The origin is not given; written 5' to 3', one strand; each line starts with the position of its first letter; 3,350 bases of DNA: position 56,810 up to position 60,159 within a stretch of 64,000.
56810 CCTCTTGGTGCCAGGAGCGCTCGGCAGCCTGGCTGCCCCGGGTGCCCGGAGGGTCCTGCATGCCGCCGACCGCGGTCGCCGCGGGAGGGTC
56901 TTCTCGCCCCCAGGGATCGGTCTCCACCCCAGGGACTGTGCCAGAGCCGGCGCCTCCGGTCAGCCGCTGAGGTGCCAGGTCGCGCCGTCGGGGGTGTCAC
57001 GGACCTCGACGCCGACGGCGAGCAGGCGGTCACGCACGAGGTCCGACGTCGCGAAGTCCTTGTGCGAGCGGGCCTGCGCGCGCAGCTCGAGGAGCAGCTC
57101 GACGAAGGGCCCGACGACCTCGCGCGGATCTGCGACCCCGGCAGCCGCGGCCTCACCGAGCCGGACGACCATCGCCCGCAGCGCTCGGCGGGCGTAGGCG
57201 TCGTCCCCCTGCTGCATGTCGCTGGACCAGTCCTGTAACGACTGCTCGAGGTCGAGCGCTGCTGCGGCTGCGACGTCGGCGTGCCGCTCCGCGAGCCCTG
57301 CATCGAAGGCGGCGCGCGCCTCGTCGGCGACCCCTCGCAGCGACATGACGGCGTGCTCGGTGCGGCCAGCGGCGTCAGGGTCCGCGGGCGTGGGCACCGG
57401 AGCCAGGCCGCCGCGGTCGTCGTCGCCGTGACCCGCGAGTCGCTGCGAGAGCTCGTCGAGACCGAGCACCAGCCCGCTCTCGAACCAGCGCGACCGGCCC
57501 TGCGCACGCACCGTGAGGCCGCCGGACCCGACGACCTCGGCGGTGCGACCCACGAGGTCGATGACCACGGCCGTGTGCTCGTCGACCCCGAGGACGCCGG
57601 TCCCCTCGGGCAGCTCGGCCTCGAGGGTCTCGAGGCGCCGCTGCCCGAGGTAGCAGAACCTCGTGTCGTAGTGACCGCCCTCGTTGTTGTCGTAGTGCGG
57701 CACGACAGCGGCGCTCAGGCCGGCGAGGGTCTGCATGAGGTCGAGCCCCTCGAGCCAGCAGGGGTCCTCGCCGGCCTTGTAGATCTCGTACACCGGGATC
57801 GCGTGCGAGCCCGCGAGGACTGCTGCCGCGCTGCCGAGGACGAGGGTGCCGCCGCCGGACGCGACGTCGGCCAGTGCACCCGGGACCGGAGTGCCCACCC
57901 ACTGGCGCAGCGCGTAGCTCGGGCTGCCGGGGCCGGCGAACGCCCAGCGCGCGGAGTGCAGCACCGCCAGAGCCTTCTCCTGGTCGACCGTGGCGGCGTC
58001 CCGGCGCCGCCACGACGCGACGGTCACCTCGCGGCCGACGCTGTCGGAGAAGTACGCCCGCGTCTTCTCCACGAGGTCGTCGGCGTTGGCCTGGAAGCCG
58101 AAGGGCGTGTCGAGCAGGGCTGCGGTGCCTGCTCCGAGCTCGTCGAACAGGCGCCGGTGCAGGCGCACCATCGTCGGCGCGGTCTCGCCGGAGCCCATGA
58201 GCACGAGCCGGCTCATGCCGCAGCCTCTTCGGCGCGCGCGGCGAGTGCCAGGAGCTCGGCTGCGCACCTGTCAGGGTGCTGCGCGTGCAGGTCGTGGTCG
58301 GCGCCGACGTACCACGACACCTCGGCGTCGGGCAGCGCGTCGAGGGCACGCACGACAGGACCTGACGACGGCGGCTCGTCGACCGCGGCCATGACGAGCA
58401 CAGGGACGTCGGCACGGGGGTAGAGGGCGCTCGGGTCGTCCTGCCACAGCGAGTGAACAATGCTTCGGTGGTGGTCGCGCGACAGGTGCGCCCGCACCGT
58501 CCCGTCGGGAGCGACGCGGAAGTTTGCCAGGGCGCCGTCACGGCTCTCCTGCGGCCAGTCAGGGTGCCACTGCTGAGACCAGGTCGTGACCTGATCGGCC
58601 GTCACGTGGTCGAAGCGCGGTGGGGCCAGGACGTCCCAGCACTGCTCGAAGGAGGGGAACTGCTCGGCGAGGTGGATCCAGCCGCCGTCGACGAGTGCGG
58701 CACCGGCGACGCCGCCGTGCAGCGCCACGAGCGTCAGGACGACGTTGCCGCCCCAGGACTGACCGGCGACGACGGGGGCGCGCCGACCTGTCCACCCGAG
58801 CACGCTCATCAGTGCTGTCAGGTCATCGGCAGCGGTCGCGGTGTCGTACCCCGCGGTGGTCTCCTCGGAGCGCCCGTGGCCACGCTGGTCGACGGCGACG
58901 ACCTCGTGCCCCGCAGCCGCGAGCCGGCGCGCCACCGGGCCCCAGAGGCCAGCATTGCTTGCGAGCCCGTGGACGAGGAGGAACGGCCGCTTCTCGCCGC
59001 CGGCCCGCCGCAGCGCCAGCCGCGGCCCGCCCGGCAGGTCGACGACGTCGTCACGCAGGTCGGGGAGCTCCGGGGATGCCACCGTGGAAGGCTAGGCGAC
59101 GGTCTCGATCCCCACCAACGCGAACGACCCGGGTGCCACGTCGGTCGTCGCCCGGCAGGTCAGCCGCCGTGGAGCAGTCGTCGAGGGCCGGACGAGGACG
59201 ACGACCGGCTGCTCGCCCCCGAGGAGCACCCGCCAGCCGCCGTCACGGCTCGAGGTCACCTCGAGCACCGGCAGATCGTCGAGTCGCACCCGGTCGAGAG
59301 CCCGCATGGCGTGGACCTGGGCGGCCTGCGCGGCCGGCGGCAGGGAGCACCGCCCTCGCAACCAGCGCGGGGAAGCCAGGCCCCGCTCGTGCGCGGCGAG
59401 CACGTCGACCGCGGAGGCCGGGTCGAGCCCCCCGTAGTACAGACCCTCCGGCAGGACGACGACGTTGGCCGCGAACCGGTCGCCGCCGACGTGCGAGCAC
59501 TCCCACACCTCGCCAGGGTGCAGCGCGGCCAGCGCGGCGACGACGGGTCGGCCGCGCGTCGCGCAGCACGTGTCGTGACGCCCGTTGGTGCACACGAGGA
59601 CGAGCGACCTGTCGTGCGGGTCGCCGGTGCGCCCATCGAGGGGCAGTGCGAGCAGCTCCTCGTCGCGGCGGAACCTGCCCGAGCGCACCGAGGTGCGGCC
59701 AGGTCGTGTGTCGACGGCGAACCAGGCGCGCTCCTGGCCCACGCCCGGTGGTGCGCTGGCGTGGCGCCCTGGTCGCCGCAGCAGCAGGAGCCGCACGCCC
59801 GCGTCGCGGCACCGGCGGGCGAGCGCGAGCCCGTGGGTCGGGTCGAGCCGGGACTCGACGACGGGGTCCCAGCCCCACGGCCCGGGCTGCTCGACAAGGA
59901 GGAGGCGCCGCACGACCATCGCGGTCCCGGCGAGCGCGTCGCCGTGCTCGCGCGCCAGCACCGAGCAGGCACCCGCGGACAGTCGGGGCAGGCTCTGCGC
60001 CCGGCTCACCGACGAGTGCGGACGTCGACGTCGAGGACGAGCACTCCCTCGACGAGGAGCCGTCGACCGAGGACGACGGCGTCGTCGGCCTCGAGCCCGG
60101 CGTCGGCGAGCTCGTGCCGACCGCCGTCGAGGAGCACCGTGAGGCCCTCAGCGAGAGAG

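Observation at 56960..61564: Tightly coupled five-gene operon: acidic DGG-repeat ORF, start-less JmjC/cupin oxygenase, sucrase/ferredoxin-like protein, hydrolase, CysRS-tail protein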

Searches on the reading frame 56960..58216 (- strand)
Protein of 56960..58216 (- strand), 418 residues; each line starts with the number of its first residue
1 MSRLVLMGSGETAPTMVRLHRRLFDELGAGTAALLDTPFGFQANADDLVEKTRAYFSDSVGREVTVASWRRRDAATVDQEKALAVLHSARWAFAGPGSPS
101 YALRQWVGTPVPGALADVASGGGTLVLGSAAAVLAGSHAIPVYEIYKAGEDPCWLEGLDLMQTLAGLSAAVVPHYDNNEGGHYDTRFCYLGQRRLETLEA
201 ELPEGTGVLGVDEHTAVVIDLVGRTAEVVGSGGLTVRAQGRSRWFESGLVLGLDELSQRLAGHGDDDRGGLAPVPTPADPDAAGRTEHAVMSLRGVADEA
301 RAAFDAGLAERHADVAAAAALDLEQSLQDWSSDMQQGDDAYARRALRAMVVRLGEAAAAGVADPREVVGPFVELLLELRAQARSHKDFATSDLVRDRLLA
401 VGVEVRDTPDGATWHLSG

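Call 5: search_protein_families(library=pfam, proteins=[window:56960-58216:-], max_evalue=0.01)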
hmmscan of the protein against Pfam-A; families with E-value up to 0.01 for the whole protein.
window:56960-58216:- (418 aa): 1 family
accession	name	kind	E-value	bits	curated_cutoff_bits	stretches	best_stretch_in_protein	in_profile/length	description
PF23493.1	CysS_C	-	1.5e-05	25.4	23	1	373-414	9-50/51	Cysteinyl-tRNA ligase anticodon binding domain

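Call 6: search_protein_families(library=ncbifam, proteins=[window:56960-58216:-], max_evalue=0.01)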
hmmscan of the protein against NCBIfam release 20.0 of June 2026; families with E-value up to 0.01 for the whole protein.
window:56960-58216:- (418 aa): 3 families
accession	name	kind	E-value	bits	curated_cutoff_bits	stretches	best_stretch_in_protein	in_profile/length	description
NF011108.0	PRK14536.1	equivalog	1e-06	27.9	780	1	332-415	402-488/490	cysteine--tRNA ligase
TIGR02069.1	cyanophycinase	equivalog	0.00017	21.1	126.6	1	43-236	39-214/250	cyanophycinase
TIGR00435.1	cysS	equivalog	0.00029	20.1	340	1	372-415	421-464/466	cysteine--tRNA ligase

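Call 48: find_homologous_proteins(query=window:56960-58216:-, max_evalue=0.00001)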
Query window:56960-58216:- (418 aa): 7420 proteins with E <= 0.00001 among 8000 candidates; the best 120 are listed.
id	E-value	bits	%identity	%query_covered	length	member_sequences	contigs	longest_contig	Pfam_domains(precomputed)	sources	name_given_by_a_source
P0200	4.6e-270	913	100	100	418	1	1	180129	PF23493.2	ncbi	-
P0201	9.5e-189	646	72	100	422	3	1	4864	PF23493.2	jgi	-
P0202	9.5e-182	623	71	100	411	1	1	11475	PF23493.2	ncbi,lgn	ncbi:MAG: hypothetical protein WAN48_05225 [Actinomycetes bacterium]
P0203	3.7e-181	621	70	100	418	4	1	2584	PF23493.2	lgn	-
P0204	1.3e-178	612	69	100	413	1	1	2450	-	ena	-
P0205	1.1e-172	593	69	100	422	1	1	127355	PF23493.2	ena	-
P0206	3.8e-166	571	63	100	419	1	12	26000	PF23493.2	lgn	-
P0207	1.3e-165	569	64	100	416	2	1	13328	PF23493.2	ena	-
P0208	1.8e-165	569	65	98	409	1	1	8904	PF23493.2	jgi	jgi:cyanophycinase-like exopeptidase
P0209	1.2e-164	566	64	98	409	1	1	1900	PF23493.2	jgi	jgi:cyanophycinase-like exopeptidase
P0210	3.2e-164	565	64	98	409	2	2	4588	PF23493.2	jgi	jgi:cyanophycinase-like exopeptidase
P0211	1.3e-163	563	71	90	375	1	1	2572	-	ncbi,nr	ncbi:MAG TPA: hypothetical protein VEV13_02185, partial [Candidatus Limnocylindria bacterium]|nr:hyp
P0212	1.5e-163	563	67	96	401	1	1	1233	PF23493.2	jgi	jgi:hypothetical protein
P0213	2.6e-163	562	66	100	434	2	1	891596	-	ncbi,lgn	ncbi:MAG: hypothetical protein R2737_05570 [Candidatus Nanopelagicales bacterium]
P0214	2.2e-162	559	62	100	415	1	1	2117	PF23493.2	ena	-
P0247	7.6e-147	508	60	100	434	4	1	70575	PF23493.2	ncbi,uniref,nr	ncbi:hypothetical protein [Kineosporia sp. A_224]|uniref:CysS/YqeB C-terminal domain-containing prot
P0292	2.8e-143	496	59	100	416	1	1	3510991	PF23493.2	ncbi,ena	-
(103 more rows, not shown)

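Call 49: find_encoding_contigs(protein=P0205, flank=6000, max_places=1)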
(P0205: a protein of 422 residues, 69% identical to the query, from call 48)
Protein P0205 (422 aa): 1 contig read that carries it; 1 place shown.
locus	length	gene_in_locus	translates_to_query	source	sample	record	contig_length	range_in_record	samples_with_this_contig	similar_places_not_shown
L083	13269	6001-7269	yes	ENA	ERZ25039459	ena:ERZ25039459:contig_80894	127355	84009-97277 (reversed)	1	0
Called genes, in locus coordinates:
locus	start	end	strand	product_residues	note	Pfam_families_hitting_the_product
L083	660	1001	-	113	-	-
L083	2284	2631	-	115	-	PF13732:DrrA1-3_C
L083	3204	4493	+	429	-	-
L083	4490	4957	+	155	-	-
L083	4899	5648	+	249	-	-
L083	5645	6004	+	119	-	-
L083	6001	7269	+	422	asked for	PF23493:CysS_C (weak)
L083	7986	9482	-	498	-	PF02720:DUF222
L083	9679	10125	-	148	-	-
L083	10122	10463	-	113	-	PF04993:TfoX_N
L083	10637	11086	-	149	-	-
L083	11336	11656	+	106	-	PF14279:HNH_5 (weak)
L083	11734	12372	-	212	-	-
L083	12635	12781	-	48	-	PF13635:DUF4143 (weak)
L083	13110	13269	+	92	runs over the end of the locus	PF02979:NHase_alpha (faint)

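Call 50: find_encoding_contigs(protein=P0247, flank=6000, max_places=1)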
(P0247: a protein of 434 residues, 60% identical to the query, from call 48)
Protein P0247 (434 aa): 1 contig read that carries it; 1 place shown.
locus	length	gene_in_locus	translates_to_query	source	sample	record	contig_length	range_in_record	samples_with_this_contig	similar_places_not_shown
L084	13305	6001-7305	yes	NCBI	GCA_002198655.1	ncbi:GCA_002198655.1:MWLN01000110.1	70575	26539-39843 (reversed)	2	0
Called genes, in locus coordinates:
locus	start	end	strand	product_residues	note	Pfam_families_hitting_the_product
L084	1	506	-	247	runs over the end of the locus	PF01553:Acyltransferase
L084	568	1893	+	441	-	PF00465:Fe-ADH, PF13685:Fe-ADH_2, PF25137:ADH_Fe_C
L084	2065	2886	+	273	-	PF00561:Abhydrolase_1, PF12146:Hydrolase_4, PF12697:Abhydrolase_6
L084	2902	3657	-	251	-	PF00990:GGDEF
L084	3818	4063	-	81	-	-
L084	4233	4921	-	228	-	-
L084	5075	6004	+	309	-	PF00561:Abhydrolase_1, PF12146:Hydrolase_4, PF12697:Abhydrolase_6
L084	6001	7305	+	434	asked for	PF23493:CysS_C (weak)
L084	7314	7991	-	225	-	PF04199:Cyclase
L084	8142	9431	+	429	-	PF20511:PMI_typeI_cat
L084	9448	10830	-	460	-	PF00202:Aminotran_3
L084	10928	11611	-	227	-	PF00440:TetR_N, PF13977:TetR_C_6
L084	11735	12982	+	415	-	-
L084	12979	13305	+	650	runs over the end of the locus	PF02629:CoA_binding (weak), PF13380:CoA_binding_2, PF13607:Succ_CoA_lig, PF13549:ATP-grasp_5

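Call 51: find_encoding_contigs(protein=P0292, flank=6000, max_places=1)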
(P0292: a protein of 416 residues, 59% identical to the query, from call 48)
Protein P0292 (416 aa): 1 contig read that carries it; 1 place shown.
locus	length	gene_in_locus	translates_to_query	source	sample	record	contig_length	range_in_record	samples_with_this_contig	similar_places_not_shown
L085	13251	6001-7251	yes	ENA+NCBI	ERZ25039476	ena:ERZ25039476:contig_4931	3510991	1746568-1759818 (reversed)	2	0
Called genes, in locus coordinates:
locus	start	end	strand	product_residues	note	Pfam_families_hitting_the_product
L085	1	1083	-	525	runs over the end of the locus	-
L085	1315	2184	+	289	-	PF05853:BKACE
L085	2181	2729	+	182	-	PF22802:RsiG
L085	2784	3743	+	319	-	PF06089:Asparaginase_II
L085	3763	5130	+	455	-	PF00899:ThiF (faint), PF01266:DAO (faint), PF07992:Pyr_redox_2, PF13738:Pyr_redox_3 (faint), PF00070:Pyr_redox, PF02852:Pyr_redox_dim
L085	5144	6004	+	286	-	PF12146:Hydrolase_4, PF00561:Abhydrolase_1, PF12697:Abhydrolase_6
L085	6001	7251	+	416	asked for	PF23493:CysS_C (weak)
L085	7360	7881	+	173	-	-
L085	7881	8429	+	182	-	-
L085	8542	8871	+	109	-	PF10724:DUF2516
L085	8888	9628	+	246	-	PF01411:tRNA-synt_2c (weak), PF07973:tRNA_SAD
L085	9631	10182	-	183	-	PF13302:Acetyltransf_3, PF00583:Acetyltransf_1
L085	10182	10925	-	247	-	PF00106:adh_short, PF01370:Epimerase, PF03807:F420_oxidored (faint), PF08659:KR, PF13460:NAD_binding_10 (weak), PF13561:adh_short_C2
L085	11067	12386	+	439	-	PF13439:Glyco_transf_4, PF13579:Glyco_trans_4_4, PF20706:GT4-conflict, PF00534:Glycos_transf_1, PF13692:Glyco_trans_1_4, PF13524:Glyco_trans_1_2 (weak)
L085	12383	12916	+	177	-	PF10722:YbjN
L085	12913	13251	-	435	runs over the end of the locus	PF05977:MFS_3, PF00083:Sugar_tr (weak), PF07690:MFS_1, PF12832:MFS_1_like, PF07690:MFS_1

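Call 85: search_solved_structures(query=window:56960-58216:-, max_evalue=0.1)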
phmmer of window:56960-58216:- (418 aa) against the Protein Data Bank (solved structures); distinct sequences matched with E-value up to 0.1: 5.
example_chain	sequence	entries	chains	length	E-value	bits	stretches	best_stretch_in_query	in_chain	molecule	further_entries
6ujd_A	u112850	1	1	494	1.8e-05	27.1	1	367-415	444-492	Cysteine--tRNA ligase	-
1li5_A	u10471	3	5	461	3.7e-05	26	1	360-415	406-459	CYSTEINYL-TRNA SYNTHETASE | Cysteine--tRNA ligase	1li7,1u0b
3tqo_A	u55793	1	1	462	0.00021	23.5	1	372-415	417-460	Cysteinyl-tRNA synthetase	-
8qhp_A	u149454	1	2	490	0.0047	19.1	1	364-415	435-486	Cysteine--tRNA ligase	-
6nqc_A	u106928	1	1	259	0.038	16.1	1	4-147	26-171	Cyanophycinase-like exopeptidase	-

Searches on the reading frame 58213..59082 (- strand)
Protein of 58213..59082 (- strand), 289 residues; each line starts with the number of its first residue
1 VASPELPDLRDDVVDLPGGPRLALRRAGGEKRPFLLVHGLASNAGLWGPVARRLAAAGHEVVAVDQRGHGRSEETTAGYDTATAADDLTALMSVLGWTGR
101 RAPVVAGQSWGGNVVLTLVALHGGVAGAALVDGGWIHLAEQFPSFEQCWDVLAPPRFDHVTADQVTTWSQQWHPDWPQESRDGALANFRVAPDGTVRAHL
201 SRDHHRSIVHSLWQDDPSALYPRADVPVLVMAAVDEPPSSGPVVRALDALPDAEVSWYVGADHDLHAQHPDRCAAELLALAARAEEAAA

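Call 5: search_protein_families(library=pfam, proteins=[window:58213-59082:-], max_evalue=0.01)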
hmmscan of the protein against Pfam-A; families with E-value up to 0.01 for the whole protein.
window:58213-59082:- (289 aa): 3 families
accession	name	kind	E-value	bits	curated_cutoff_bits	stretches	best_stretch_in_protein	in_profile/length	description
PF00561.26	Abhydrolase_1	-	3.9e-19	69.7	25.8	1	33-143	2-121/245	alpha/beta hydrolase fold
PF12697.13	Abhydrolase_6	-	1.4e-18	68.8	26.3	1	35-275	2-216/217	Alpha/beta hydrolase family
PF12146.15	Hydrolase_4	-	2.3e-17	63.5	27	1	34-266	7-235/239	Serine aminopeptidase, S33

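Call 6: search_protein_families(library=ncbifam, proteins=[window:58213-59082:-], max_evalue=0.01)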
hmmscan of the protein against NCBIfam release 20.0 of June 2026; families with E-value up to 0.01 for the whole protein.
window:58213-59082:- (289 aa): 18 families
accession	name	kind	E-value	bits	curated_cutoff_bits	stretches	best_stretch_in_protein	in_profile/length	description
NF051488.1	bifunc_PcaDC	exception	1.5e-13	50.7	390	1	27-285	7-254/375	bifunctional 3-oxoadipate enol-lactonase/4-carboxymuconolactone decarboxylase PcaDC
NF004514.1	PRK05855.1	equivalog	1.1e-12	47.3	455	1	16-111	6-101/578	SDR family oxidoreductase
TIGR02427.1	protocat_pcaD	equivalog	1.7e-11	44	255.85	1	29-123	11-101/251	3-oxoadipate enol-lactonase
NF051487.1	bifunc_PcaCD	exception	6e-11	42.1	430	1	28-122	168-259/413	bifunctional 4-carboxymuconolactone decarboxylase/3-oxoadipate enol-lactonase PcaCD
NF011457.0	PRK14875.1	equivalog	1.7e-09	37.1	307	1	24-120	124-217/372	acetoin dehydrogenase dihydrolipoyllysine-residue acetyltransferase subunit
NF050089.1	i_nPHAscl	equivalog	1.4e-08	34.2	300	1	14-122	1-105/288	intracellular short-chain-length polyhydroxyalkanoate depolymerase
NF007954.0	PRK10673.1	equivalog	1.6e-08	34.1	399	1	30-121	15-101/255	esterase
NF002043.0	PRK00870.1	subfamily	3.2e-08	33.3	265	1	30-128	45-142/302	haloalkane dehalogenase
TIGR03695.1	menH_SHCHC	equivalog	3.4e-07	30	208.55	1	31-122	2-92/252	2-succinyl-6-hydroxy-2,4-cyclohexadiene-1-carboxylate synthase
NF045632.1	hydroxlase_HsaD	equivalog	5.4e-07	28.8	400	1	21-114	23-117/290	4,5:9,10-diseco-3-hydroxy-5,9,17-trioxoandrosta-1(10),2-diene-4-oate hydrolase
NF002938.0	PRK03592.1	equivalog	3.7e-06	26.5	241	1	29-122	28-117/298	haloalkane dehalogenase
TIGR03611.1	RutD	equivalog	1.1e-05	24.9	238.5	1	31-138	13-117/258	pyrimidine utilization protein D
TIGR01738.1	bioH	equivalog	2.9e-05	23.9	206.95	1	34-122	7-86/245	pimeloyl-ACP methyl ester esterase BioH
NF045945.1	ProImpepLactob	equivalog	0.00016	21.3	400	1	29-117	25-113/293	proline iminopeptidase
NF058544.1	IVPilMotSglTMyx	equivalog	0.0012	18.7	300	1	54-134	59-138/210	type IV pili motility protein SglT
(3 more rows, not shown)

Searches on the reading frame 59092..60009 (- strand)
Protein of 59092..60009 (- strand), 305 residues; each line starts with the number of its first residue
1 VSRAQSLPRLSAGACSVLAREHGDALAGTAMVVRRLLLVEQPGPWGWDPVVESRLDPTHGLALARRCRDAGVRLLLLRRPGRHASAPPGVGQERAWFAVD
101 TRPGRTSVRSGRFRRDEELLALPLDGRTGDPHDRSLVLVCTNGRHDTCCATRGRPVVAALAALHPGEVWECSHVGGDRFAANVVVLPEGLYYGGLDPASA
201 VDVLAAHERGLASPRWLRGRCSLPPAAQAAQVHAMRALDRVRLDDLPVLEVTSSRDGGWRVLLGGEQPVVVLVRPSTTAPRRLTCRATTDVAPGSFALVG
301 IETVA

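Call 5: search_protein_families(library=pfam, proteins=[window:59092-60009:-], max_evalue=0.01)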
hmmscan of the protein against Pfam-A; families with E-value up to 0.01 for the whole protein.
window:59092-60009:- (305 aa): 1 family
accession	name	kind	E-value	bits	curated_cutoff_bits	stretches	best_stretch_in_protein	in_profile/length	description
PF06999.17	Suc_Fer-like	-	2.9e-16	60.5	34.9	1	130-206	93-177/191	Sucrase/ferredoxin-like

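Call 6: search_protein_families(library=ncbifam, proteins=[window:59092-60009:-], max_evalue=0.01)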
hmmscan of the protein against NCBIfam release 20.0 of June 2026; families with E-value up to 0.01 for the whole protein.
window:59092-60009:- (305 aa): 0 families

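Call 84: search_solved_structures(query=window:59092-60009:-, max_evalue=1, show_alignments=1)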
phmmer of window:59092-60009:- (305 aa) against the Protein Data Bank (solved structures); distinct sequences matched with E-value up to 1: 0.
